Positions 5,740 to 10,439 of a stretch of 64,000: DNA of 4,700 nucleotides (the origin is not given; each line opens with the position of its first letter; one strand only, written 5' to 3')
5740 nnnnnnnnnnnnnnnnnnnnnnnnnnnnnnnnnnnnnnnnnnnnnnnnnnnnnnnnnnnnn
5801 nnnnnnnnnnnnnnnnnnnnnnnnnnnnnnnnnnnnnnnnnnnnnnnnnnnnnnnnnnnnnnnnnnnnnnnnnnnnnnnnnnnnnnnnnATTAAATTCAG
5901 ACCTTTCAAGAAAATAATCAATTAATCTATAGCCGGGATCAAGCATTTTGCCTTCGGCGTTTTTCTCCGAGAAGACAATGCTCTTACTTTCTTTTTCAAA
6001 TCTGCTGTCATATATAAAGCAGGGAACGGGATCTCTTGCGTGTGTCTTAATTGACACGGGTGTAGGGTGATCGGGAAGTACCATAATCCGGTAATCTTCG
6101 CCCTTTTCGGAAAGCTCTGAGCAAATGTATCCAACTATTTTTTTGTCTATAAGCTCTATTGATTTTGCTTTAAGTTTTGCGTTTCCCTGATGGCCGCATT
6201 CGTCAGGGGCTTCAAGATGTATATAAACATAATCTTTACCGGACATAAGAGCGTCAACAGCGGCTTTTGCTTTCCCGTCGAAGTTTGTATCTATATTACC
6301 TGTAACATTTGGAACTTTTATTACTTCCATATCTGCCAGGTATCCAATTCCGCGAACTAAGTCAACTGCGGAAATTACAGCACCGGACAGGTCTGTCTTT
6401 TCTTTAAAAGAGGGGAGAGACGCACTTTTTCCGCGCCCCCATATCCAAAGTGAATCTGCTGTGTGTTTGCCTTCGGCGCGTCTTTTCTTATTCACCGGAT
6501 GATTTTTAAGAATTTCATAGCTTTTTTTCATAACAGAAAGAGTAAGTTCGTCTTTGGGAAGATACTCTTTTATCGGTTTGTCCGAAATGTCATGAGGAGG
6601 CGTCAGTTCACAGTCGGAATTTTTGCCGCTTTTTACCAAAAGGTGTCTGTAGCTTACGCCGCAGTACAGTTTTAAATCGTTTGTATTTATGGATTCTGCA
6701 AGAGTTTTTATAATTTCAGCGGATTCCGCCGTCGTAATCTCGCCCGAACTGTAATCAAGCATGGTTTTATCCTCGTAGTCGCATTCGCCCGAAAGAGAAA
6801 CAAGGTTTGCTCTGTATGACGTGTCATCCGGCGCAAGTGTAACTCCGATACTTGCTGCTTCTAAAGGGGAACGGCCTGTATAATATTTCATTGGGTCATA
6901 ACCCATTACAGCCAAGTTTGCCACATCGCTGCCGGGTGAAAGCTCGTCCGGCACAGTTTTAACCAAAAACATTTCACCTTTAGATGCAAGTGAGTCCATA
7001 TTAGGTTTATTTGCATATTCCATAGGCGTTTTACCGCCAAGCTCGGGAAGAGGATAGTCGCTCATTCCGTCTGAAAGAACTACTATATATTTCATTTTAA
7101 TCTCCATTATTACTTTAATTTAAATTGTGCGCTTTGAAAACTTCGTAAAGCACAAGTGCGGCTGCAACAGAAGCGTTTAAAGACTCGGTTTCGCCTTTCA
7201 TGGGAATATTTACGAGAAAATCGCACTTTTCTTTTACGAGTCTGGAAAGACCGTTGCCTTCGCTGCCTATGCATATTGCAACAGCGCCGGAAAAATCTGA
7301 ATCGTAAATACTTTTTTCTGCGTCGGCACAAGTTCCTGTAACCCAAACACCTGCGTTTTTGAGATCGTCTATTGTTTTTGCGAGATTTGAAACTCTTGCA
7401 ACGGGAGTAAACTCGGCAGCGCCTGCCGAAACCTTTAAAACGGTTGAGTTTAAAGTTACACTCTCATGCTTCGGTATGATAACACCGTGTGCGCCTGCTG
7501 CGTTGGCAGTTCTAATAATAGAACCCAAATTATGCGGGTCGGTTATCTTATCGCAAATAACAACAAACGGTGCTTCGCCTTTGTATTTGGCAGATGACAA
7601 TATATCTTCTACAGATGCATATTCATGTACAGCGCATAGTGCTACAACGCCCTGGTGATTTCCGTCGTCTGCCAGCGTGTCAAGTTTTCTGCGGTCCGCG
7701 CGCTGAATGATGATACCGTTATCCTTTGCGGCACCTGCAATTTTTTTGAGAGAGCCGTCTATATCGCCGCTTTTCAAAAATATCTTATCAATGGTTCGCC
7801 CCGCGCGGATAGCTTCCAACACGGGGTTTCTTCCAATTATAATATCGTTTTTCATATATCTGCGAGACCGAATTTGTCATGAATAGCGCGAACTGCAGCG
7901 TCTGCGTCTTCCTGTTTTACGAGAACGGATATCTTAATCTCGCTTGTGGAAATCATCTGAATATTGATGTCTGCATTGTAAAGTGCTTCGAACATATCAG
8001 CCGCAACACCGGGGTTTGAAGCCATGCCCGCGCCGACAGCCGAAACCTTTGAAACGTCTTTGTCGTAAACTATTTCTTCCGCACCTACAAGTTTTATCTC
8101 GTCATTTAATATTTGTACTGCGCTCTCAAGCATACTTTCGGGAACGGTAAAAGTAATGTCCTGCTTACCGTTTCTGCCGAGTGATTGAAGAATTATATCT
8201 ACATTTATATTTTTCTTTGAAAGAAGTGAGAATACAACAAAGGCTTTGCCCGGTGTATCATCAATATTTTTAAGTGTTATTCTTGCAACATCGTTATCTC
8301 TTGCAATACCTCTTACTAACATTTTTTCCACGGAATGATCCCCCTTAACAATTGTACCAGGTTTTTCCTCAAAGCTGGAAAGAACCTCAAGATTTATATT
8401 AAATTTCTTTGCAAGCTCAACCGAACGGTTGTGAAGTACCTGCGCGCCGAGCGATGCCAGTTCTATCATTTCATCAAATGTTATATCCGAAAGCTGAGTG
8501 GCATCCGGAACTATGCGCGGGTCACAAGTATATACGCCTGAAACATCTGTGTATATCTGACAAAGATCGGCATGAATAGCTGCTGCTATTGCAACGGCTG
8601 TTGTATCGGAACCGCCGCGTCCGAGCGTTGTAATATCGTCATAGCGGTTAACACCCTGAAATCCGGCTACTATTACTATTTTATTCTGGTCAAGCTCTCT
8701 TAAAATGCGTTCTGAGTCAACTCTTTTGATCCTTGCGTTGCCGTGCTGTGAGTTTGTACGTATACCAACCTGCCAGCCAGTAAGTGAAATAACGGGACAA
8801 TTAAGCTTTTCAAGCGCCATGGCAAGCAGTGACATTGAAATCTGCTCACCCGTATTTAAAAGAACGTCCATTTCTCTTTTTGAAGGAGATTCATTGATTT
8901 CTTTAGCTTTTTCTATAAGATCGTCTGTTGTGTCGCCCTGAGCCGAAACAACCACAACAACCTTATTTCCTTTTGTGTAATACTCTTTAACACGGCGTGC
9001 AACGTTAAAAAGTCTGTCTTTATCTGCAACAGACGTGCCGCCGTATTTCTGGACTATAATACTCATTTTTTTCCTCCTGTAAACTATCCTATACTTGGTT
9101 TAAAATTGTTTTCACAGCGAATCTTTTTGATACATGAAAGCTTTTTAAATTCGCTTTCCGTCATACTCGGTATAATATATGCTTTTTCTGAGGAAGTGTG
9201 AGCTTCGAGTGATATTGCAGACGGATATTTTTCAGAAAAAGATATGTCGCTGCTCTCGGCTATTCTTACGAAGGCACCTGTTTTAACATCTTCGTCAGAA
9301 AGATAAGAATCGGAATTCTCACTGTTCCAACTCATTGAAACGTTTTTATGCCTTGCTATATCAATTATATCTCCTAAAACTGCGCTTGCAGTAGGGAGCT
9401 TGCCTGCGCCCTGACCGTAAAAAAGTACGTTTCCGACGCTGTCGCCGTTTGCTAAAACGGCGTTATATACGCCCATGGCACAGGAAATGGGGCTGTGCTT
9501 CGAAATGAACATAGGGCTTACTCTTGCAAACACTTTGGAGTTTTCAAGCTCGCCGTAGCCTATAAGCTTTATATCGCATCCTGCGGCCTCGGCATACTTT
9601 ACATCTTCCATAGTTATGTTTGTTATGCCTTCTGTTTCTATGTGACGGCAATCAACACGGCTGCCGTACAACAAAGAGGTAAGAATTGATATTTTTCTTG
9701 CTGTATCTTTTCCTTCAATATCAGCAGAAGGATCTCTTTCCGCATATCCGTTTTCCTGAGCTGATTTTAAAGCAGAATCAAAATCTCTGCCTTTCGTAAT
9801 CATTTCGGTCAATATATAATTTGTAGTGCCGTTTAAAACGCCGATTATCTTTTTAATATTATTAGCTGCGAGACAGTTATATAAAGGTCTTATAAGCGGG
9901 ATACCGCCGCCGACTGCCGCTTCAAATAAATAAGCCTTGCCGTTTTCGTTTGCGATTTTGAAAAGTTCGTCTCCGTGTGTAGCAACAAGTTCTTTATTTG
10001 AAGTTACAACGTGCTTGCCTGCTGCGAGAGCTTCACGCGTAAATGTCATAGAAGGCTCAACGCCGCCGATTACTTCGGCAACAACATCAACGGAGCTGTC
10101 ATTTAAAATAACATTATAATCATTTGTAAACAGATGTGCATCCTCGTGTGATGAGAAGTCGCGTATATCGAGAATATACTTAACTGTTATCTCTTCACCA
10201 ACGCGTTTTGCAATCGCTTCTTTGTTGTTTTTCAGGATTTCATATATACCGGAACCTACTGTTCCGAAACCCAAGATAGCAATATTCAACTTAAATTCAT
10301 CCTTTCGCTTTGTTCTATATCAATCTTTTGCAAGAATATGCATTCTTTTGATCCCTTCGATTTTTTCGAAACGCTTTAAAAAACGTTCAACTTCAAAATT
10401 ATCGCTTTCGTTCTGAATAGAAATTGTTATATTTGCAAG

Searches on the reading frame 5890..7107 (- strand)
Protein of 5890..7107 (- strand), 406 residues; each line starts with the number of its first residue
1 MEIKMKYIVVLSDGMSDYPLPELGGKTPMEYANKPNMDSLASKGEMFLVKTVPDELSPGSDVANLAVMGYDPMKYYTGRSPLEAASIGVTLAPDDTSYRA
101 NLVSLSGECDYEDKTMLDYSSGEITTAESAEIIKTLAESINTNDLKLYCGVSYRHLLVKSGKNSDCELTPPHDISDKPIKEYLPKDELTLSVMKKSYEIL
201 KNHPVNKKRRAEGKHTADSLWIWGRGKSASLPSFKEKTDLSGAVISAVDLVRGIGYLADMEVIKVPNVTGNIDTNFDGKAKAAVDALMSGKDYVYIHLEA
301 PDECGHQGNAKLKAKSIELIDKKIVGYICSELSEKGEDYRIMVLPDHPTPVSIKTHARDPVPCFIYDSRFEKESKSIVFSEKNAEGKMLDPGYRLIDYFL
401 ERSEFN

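Call 62: search_protein_families(library=pfam, proteins=[window:5890-7107:-], max_evalue=0.00001)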
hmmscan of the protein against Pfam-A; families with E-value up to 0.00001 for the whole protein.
window:5890-7107:- (406 aa): 2 families
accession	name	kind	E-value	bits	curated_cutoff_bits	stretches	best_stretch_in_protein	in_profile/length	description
PF10143.14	PhosphMutase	-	1.9e-54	184.5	21.5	1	41-206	1-170/170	2,3-bisphosphoglycerate-independent phosphoglycerate mutase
PF01676.23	Metalloenzyme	-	1.8e-41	142.8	24.3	1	5-374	1-229/252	Metalloenzyme superfamily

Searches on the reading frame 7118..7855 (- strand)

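Call 62: search_protein_families(library=pfam, proteins=[window:7118-7855:-], max_evalue=0.00001)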
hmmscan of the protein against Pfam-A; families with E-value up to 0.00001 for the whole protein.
window:7118-7855:- (246 aa): 2 families
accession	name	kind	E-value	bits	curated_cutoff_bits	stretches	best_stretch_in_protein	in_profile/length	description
PF00588.24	SpoU_methylase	-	3.2e-44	150.9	29.7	1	97-237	2-142/142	SpoU rRNA Methylase family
PF08032.17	SpoU_sub_bind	-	6.3e-22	78.1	22.8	1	5-79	1-75/76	RNA 2'-O ribose methyltransferase substrate binding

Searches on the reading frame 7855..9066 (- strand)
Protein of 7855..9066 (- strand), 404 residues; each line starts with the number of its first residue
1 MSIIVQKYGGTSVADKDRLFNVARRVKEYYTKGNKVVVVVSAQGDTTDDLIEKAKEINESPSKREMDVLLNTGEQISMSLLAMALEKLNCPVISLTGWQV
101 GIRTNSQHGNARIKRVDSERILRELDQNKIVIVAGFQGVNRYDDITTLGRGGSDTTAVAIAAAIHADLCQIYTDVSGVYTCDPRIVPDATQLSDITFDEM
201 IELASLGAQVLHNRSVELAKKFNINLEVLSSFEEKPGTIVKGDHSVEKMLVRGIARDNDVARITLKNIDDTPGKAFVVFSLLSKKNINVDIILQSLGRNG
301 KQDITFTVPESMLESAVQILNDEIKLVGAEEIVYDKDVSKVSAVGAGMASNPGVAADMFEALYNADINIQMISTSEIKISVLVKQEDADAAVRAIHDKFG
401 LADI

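Call 62: search_protein_families(library=pfam, proteins=[window:7855-9066:-], max_evalue=0.00001)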
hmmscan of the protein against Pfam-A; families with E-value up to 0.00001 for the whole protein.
window:7855-9066:- (404 aa): 4 families
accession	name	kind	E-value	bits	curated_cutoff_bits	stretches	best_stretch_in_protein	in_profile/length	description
PF00696.33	AA_kinase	-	1.8e-55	188.7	24.9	1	3-229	2-233/234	Amino acid kinase family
PF22468.2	ACT_9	-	1.9e-36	124.1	27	2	341-399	1-61/61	ACT domain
PF13840.12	ACT_7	-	7.6e-23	80.6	27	1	335-397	3-65/65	ACT domain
PF01842.31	ACT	-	5e-09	36.2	27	0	352-395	11-61/66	ACT domain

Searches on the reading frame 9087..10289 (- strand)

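Call 62: search_protein_families(library=pfam, proteins=[window:9087-10289:-], max_evalue=0.00001)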
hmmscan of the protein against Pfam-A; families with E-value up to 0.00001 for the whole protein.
window:9087-10289:- (401 aa): 2 families
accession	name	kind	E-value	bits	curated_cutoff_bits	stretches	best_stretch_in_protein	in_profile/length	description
PF00742.24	Homoserine_dh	-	9.3e-61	205.1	22.9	1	131-309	1-173/173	Homoserine dehydrogenase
PF03447.22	NAD_binding_3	-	6.7e-14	53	24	1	7-123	1-116/116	Homoserine dehydrogenase, NAD binding domain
